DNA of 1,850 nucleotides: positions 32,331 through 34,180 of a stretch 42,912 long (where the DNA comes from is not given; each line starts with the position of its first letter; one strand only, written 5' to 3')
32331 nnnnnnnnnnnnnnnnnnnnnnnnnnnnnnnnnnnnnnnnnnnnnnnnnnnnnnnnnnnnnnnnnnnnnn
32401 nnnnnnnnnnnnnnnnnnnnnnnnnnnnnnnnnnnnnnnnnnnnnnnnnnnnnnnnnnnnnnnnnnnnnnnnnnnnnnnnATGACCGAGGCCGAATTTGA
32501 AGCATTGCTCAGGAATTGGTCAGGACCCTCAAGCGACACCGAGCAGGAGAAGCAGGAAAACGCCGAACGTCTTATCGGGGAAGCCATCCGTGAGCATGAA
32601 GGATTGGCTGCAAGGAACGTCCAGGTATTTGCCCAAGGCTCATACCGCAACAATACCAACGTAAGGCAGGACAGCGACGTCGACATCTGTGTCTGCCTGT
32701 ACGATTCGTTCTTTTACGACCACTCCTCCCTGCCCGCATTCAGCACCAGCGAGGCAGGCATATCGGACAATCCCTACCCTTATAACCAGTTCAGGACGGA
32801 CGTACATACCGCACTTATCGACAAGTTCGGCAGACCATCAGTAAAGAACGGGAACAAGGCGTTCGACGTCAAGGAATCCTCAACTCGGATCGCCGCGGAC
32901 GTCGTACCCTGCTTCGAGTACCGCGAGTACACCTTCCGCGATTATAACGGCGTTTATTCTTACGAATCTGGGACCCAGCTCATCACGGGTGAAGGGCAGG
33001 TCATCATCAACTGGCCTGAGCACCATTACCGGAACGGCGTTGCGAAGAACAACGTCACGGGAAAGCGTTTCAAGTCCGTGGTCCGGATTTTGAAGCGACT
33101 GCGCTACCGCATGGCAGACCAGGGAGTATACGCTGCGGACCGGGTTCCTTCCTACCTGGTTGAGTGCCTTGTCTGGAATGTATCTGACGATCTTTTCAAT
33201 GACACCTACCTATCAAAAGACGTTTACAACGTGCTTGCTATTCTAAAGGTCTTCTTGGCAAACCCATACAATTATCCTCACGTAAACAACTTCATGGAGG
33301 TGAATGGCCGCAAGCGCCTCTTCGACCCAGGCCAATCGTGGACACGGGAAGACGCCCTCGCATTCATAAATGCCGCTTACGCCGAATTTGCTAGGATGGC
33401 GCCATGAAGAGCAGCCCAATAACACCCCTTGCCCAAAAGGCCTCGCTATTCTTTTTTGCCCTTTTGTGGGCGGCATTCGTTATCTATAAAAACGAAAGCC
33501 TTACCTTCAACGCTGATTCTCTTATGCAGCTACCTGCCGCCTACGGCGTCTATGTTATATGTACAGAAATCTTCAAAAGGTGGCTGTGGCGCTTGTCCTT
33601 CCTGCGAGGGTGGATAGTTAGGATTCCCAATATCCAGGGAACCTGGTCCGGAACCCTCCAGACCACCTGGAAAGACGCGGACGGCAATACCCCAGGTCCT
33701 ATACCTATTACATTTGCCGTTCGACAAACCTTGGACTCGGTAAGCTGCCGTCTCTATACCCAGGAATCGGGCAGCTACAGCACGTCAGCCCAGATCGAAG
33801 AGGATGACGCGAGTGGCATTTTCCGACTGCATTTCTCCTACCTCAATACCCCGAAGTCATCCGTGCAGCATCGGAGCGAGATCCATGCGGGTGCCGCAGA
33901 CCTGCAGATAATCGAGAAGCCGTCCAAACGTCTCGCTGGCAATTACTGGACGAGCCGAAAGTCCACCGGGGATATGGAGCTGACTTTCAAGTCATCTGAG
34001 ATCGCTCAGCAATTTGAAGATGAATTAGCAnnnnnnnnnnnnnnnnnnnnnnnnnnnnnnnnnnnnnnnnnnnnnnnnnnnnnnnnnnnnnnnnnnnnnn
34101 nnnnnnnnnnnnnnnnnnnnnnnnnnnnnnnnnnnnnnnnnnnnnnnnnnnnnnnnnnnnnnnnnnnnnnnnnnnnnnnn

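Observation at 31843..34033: Type I CBASS (CdnE-like cyclase plus Cap15-like 2TM effector) translationally coupled to a LexA/S24 repressor, arranged like lambda cI-rexAB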

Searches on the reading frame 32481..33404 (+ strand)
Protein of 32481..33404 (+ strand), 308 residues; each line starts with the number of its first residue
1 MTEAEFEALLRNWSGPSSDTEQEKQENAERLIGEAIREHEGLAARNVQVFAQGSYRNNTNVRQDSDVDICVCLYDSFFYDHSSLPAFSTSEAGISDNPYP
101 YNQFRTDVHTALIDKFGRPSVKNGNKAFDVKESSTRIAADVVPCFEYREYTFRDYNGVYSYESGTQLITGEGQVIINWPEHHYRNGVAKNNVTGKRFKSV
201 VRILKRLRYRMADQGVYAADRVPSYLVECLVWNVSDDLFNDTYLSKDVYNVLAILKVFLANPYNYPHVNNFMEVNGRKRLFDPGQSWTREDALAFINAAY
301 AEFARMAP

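Call 3: search_protein_families(library=pfam, proteins=[window:32481-33404:+], max_evalue=1)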
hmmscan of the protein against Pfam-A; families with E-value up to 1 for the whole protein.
window:32481-33404:+ (308 aa): 2 families
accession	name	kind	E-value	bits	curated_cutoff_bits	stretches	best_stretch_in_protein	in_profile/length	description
PF01909.29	NTP_transf_2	-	0.00012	22.8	21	1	41-77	13-44/93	Nucleotidyltransferase domain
PF18144.7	SMODS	-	0.00031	21.4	26.5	1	3-69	4-69/164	Second Messenger Oligonucleotide or Dinucleotide Synthetase domain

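Call 4: search_protein_families(library=padloc, proteins=[window:32481-33404:+], max_evalue=1)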
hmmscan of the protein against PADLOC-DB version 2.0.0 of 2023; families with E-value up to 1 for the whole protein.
window:32481-33404:+ (308 aa): 27 families (the best 25 are shown)
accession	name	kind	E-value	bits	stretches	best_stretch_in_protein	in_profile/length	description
PDLC00801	Cyclase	-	8.5e-106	351.4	1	5-301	4-290/295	oligonucleotide-cyclase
PDLC00794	Cyclase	-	1.9e-88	294.6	1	7-301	5-291/297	oligonucleotide-cyclase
PDLC00788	Cyclase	-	8.4e-75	250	1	9-300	7-291/297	oligonucleotide-cyclase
PDLC00812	Cyclase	-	4.6e-57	191.3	1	9-302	50-348/352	oligonucleotide-cyclase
PDLC00789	Cyclase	-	2.8e-33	113.5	2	98-298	66-257/261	oligonucleotide-cyclase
PDLC00772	Cyclase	-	3e-17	60.6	1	33-288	80-332/375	oligonucleotide-cyclase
PDLC00807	Cyclase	-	3.8e-16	57.2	1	50-282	81-303/342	oligonucleotide-cyclase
PDLC00823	Cyclase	-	6.1e-10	37.2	1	21-242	26-202/285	oligonucleotide-cyclase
PDLC00809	Cyclase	-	2.5e-09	35.2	1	20-244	20-214/295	oligonucleotide-cyclase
PDLC00784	Cyclase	-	7.2e-09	33.3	2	103-283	151-322/351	oligonucleotide-cyclase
PDLC00822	Cyclase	-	7.5e-09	33.4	2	4-72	5-75/375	oligonucleotide-cyclase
PDLC00773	Cyclase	-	4.7e-08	31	2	2-66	3-65/334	oligonucleotide-cyclase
PDLC00808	Cyclase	-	2.2e-07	28.5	1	20-252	24-233/325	oligonucleotide-cyclase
PDLC00776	Cyclase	-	6.1e-06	23.8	1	18-76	19-73/287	oligonucleotide-cyclase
PDLC00802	Cyclase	-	7e-06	23.5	1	51-259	58-265/332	oligonucleotide-cyclase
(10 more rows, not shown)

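Call 5: search_protein_families(library=ncbifam, proteins=[window:32481-33404:+], max_evalue=1)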
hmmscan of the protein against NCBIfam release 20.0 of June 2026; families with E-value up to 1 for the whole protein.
window:32481-33404:+ (308 aa): 4 families
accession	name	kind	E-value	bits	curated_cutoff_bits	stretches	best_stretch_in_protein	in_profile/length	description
NF053871.1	DS2_2_antiphage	equivalog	4e-57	193.7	350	1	10-300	8-290/294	anti-phage nucleotidyltransferase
NF041117.1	CBASS_cyclase_b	equivalog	2.7e-10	40.3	200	1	18-239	11-193/275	CBASS oligonucleotide cyclase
NF041116.1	CBASS_cyclase_a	equivalog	1.4e-08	34.3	200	1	19-253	17-229/317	CBASS oligonucleotide cyclase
TIGR03671.1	cca_archaeal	equivalog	1.4e-05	24.1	281.3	1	19-74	13-68/410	CCA tRNA nucleotidyltransferase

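Call 13: find_related_loci(query=window:32481-33404:+, collection=genome_contigs, flank=6000)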
Query window:32481-33404:+ (308 aa) in genome_contigs; peptide patterns used: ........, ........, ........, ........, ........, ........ (x = any residue, [..] = any of these).
60 stretches matched a pattern; 5 encode a relative of the query (tblastn E <= 1e-3); 5 distinct loci.
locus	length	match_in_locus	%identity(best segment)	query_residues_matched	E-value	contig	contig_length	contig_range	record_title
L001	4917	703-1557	38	6-300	7e-57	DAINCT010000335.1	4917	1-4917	MAG TPA_asm: Chloroflexota bacterium isolate CTOTU41323 NODE_16287_length_4917_cov_4.614562, whole genome shotgun sequen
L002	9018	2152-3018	37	3-300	3e-56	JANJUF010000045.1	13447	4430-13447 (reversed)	MAG: Gemmatimonadaceae bacterium isolate RX3_metabat.bin.33 RX3_k141_99271, whole genome shotgun sequence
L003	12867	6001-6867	36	6-303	2e-55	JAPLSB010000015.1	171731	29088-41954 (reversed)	MAG: Gammaproteobacteria bacterium isolate LacPavin_0920_WC70_MAG_66_37 LacPavin_0920_WC70_scaffold_94573, whole genome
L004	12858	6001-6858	37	6-292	2e-55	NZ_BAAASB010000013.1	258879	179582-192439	Streptomyces amakusaensis strain JCM 4167 sequence13, whole genome shotgun sequence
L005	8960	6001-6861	35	6-304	3e-54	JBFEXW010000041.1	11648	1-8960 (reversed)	MAG: Marinobacterium sp. isolate Mix_mud09.2021.07.31 k141_116859_length_11648_cov_8.0000, whole genome shotgun sequence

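Call 14: find_homologous_proteins(query=window:32481-33404:+, max_evalue=1e-10)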
Query window:32481-33404:+ (308 aa): 3002 proteins with E <= 1e-10 among 4048 candidates; the best 120 are listed.
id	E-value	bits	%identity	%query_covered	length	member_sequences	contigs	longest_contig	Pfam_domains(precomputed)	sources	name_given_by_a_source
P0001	9.8e-209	710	100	100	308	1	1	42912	PF26305.1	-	-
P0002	1.4e-93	332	54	97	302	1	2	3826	PF26305.1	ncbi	-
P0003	5.4e-92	326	54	96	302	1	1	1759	PF26305.1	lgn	-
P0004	2.3e-91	324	53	96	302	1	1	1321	PF26305.1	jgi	-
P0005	4.0e-90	320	51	96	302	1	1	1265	PF26305.1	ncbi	-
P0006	4.4e-90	320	51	96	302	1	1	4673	PF26305.1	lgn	-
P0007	6.6e-90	320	53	96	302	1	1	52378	PF26305.1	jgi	jgi:hypothetical protein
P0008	7.6e-90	319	52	96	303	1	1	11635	PF26305.1,PF18144.8,PF01909.30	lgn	-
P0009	8.3e-90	319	52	96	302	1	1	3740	PF26305.1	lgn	-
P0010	1.5e-89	318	52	96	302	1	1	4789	PF26305.1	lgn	-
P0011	1.5e-89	318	52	96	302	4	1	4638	PF26305.1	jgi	-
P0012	6.7e-89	316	51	96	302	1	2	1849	PF26305.1,PF18144.8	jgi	jgi:hypothetical protein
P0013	7.3e-89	316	52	96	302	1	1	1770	PF26305.1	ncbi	-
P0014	1.1e-88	316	54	96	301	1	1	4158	PF26305.1,PF18144.8,PF01909.30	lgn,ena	-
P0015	2.1e-88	315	52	96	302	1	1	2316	PF26305.1,PF18144.8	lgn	-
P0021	1.4e-87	312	52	96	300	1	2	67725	PF26305.1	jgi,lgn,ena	jgi:hypothetical protein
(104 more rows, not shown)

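Call 52: search_solved_structures(query=window:32481-33404:+, max_evalue=0.01, show_alignments=1)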
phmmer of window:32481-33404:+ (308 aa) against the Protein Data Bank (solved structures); distinct sequences matched with E-value up to 0.01: 5.
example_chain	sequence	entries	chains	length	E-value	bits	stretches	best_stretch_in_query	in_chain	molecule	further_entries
7x4f_A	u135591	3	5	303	4.1e-69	236.4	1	5-301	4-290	Cyclic dipyrimidine nucleotide synthase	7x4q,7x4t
7x4a_A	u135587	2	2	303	5.9e-60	206.4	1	8-296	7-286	ClCdnE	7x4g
7x4c_A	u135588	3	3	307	4.3e-54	187.1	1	7-301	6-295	EfCdnE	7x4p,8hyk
6e0m_A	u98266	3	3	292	3.2e-44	154.7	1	8-298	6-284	cGAS/DncV-like nucleotidyltransferase in E. coli homolog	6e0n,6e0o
6e0k_A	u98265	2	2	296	2.6e-37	132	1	8-295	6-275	cGAS/DncV-like nucleotidyltransferase in E. coli homolog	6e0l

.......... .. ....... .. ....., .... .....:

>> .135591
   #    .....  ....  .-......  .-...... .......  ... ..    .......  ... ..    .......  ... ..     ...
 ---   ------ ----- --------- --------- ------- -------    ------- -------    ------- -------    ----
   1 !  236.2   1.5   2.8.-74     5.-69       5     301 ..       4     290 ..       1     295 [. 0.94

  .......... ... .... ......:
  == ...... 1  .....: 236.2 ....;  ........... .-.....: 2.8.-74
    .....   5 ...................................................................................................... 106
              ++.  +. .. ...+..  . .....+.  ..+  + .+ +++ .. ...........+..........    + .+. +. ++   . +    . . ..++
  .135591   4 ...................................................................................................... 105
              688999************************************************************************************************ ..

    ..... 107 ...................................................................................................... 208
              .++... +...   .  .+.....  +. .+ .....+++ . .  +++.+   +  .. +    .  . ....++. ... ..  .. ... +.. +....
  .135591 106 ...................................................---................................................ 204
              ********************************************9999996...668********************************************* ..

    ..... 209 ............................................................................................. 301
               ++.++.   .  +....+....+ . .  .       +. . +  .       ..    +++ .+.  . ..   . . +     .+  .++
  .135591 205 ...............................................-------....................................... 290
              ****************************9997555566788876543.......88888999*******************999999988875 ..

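Call 68: find_encoding_contigs(protein=P0007, flank=5000, max_places=2)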
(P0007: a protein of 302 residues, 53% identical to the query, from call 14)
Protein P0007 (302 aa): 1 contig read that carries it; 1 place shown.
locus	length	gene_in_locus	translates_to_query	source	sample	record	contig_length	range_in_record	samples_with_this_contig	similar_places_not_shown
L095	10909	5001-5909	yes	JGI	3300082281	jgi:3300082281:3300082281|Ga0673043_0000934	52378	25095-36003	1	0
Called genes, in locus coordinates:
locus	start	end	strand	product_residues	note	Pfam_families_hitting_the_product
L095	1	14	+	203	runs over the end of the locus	-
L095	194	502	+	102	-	PF01909:NTP_transf_2, PF18765:Polbeta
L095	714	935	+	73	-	PF15919:HicB_lk_antitox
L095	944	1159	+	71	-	PF07927:HicA_toxin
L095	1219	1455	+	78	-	-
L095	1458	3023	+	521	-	PF12161:HsdM_N, PF02384:N6_Mtase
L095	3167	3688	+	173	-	PF10543:ORF6N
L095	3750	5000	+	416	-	PF01420:Methylase_S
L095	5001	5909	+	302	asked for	PF26305:CD_NTase_C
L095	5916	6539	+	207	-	PF18153:Cap15_CD_rec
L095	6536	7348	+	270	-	PF04313:HSDR_N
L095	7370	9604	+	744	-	PF00270:DEAD (weak), PF04851:ResIII, PF18766:SWI2_SNF2, PF22679:T1R_D3-like, PF11867:T1RH-like_C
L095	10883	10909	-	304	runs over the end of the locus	PF00753:Lactamase_B, PF13483:Lactamase_B_3 (weak), PF23023:Anti-Pycsar_Apyc1 (weak), PF12706:Lactamase_B_2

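Call 69: find_encoding_contigs(protein=P0021, flank=5000, max_places=2)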
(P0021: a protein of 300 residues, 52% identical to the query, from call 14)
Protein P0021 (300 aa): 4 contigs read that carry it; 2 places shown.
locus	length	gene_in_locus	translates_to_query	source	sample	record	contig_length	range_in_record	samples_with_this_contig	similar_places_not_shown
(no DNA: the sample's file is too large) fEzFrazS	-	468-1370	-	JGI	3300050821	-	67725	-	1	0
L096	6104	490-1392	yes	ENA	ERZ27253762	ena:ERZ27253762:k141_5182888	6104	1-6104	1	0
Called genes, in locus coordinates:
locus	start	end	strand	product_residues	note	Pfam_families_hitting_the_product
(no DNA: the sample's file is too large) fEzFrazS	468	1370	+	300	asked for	PF26305:CD_NTase_C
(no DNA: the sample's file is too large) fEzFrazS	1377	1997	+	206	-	PF18153:Cap15_CD_rec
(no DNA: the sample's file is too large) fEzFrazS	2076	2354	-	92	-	-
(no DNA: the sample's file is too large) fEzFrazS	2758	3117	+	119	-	-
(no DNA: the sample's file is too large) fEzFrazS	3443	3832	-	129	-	PF01042:Ribonuc_L-PSP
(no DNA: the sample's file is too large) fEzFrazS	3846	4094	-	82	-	-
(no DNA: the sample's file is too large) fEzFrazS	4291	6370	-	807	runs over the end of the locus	PF04945:YHS, PF19335:HMBD, PF00122:E1-E2_ATPase, PF00702:Hydrolase, PF12710:HAD (weak), PF08282:Hydrolase_3 (faint)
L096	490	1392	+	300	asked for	PF26305:CD_NTase_C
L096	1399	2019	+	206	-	PF18153:Cap15_CD_rec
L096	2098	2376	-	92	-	-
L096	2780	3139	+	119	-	-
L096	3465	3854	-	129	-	PF01042:Ribonuc_L-PSP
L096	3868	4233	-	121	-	-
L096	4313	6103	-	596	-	?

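Call 70: find_encoding_contigs(protein=P0002, flank=5000, max_places=2)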
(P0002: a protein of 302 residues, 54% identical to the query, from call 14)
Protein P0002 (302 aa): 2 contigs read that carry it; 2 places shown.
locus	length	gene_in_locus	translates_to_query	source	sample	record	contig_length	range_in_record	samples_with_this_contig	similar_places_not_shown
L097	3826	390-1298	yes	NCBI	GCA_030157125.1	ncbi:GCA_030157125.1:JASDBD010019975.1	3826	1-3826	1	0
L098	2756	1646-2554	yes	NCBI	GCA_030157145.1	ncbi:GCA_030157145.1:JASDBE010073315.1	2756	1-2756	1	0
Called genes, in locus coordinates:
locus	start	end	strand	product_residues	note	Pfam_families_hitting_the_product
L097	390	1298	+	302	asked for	PF26305:CD_NTase_C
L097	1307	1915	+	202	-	PF18153:Cap15_CD_rec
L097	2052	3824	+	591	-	?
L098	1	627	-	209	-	?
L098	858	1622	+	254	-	-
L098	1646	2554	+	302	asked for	PF26305:CD_NTase_C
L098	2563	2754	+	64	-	?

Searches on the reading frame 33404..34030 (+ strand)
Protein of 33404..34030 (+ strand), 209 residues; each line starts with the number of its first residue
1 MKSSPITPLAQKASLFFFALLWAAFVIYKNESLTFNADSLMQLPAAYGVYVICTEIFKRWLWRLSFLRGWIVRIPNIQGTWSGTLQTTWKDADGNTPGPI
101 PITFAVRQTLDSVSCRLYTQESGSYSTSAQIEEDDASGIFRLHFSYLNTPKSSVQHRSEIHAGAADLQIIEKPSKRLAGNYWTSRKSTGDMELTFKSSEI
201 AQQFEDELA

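Call 3: search_protein_families(library=pfam, proteins=[window:33404-34030:+], max_evalue=1)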
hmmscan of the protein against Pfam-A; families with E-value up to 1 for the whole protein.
window:33404-34030:+ (209 aa): 4 families
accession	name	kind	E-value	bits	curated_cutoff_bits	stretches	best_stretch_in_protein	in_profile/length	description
PF18153.7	Cap15_CD_rec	-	3.6e-22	79.4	31.2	1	73-194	2-121/122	Cap15, cyclic dinucleotide receptor domain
PF23471.1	Cap15_TM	-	0.026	15.6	28.2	1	39-63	35-59/59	Cap15, TM helices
PF23076.1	PH_FT_C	-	0.08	13.4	25.1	0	180-206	82-108/115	PH domain found in tandem in fungal proteins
PF21053.3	BFA1_C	-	0.1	12.9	23.5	1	74-134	7-64/135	Biogenesis factor required for ATP synthase 1, C-terminal domain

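Call 4: search_protein_families(library=padloc, proteins=[window:33404-34030:+], max_evalue=1)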
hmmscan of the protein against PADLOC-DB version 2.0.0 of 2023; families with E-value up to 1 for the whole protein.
window:33404-34030:+ (209 aa): 16 families
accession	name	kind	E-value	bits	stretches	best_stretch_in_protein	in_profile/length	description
PDLC00702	Effector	-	6.3e-63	209.9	1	14-208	13-208/211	2TM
PDLC00694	Effector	-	9.2e-55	183.3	1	14-206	10-200/208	2TM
PDLC00704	Effector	-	9e-41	137.7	1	49-200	53-205/207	2TM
PDLC00673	Effector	-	1.5e-35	120.5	1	20-195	17-191/214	2TM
PDLC00705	Effector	-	5.9e-33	112.5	1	36-194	46-198/203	2TM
PDLC00703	Effector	-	2.4e-32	110.2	1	17-202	20-202/204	2TM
PDLC00708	Effector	-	4.7e-28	96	1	41-193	48-189/191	2TM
PDLC00686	Effector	-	3.2e-25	86.9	1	13-194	27-205/209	2TM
PDLC00714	Effector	-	1.4e-22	78.2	1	27-199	22-196/200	2TM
PDLC00683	Effector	-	8e-22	75.9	1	14-196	12-180/185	2TM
PDLC00669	Effector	-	2.2e-13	48.3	1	46-204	42-206/206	2TM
PDLC00679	Effector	-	2.3e-13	48.4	1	45-188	51-201/218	2TM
PDLC00671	Effector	-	6.3e-13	47.1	1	15-186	20-206/223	2TM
PDLC00682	Effector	-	7.3e-12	43.5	1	47-186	58-201/218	2TM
PDLC00697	Effector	-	9.4e-12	42.9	2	105-195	114-204/207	2TM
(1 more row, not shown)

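Call 5: search_protein_families(library=ncbifam, proteins=[window:33404-34030:+], max_evalue=1)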
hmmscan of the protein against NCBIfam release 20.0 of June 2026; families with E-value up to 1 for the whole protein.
window:33404-34030:+ (209 aa): 0 families

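Call 53: search_solved_structures(query=window:33404-34030:+, max_evalue=0.1, show_alignments=1)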
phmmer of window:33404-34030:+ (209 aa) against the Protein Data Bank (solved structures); distinct sequences matched with E-value up to 0.1: 1.
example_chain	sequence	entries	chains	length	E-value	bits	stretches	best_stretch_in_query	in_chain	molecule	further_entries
7n34_A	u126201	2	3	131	1.1e-06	31.5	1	62-192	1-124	Cap15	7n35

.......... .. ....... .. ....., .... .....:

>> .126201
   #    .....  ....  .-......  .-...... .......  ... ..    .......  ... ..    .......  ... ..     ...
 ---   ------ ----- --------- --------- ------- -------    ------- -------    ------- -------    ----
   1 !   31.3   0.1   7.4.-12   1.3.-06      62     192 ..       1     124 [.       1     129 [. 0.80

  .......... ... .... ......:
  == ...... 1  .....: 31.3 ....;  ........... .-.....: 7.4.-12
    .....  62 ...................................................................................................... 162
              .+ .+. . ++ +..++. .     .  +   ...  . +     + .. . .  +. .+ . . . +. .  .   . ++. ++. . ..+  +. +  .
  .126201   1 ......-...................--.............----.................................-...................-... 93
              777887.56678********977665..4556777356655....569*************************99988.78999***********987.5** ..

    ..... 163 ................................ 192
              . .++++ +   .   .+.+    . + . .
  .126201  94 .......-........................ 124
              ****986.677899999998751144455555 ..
